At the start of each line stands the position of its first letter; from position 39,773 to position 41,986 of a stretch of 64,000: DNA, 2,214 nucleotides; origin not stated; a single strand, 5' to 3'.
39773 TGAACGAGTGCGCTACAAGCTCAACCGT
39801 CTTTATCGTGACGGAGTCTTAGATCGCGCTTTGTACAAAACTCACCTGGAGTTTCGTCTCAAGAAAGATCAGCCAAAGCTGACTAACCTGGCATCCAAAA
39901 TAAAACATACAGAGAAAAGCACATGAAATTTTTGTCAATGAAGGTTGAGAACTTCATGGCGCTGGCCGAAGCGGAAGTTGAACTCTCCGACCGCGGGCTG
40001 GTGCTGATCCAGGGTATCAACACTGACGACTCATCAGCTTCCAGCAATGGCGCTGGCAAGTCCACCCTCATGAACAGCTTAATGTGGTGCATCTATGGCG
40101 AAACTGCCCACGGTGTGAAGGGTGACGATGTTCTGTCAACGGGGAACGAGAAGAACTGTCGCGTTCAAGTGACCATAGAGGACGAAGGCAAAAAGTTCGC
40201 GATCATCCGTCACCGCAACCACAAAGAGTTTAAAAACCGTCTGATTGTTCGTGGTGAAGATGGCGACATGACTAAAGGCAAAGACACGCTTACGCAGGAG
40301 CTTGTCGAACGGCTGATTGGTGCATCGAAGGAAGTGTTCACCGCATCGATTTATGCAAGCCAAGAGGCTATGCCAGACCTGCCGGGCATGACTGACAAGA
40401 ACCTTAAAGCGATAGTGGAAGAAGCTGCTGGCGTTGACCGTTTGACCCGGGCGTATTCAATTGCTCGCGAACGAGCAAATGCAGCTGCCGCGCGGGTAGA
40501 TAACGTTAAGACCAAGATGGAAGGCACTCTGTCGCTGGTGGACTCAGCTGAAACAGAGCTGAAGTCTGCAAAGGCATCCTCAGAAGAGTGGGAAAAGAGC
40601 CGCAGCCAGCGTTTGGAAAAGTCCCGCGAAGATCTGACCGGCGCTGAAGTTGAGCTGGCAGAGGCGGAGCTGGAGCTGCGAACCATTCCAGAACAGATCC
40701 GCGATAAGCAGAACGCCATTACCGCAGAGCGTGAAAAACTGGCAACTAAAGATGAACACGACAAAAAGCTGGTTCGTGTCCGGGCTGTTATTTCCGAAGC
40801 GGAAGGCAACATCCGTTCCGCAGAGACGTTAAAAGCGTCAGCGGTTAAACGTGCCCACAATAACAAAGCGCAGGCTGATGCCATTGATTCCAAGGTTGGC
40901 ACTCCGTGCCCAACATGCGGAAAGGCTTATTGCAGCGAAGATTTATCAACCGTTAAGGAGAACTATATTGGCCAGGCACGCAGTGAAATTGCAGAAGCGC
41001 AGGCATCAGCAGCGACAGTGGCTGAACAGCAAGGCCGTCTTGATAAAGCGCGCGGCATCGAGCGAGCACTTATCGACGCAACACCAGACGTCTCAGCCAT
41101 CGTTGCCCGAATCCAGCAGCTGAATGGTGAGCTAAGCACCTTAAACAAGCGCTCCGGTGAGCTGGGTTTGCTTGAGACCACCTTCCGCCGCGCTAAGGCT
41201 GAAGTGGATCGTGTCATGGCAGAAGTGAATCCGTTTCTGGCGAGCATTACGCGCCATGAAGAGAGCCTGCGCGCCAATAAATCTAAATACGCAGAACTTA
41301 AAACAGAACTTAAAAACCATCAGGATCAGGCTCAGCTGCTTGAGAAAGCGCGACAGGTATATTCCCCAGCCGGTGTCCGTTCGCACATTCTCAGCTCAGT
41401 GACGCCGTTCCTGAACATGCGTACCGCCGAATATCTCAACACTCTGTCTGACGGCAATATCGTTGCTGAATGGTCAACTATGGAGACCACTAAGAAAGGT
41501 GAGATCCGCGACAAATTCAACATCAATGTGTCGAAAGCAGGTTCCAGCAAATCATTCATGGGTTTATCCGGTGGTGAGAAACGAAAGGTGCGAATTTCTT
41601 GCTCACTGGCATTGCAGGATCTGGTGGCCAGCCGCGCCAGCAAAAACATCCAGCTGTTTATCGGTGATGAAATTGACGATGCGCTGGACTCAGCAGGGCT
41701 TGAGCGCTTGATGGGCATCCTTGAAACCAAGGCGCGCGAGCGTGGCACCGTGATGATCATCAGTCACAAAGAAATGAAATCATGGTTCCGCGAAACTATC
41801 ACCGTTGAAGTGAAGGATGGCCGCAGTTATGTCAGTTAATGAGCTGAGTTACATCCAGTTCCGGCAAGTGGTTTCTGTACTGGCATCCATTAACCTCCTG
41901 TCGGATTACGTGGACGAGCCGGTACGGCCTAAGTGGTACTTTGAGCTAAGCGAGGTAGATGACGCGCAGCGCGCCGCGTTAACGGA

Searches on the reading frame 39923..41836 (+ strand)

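Call 110: search_protein_families(library=pfam, proteins=[window:39923-41836:+], max_evalue=0.001)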
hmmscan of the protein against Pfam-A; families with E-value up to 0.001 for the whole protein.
window:39923-41836:+ (638 aa): 2 families
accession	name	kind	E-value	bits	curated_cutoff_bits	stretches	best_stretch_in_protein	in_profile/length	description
PF13476.12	AAA_23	-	4.9e-15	57.1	27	1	6-244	2-185/201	AAA domain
PF02463.25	SMC_N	-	1.9e-12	47.5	40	1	41-618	32-200/220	RecF/RecN/SMC N terminal domain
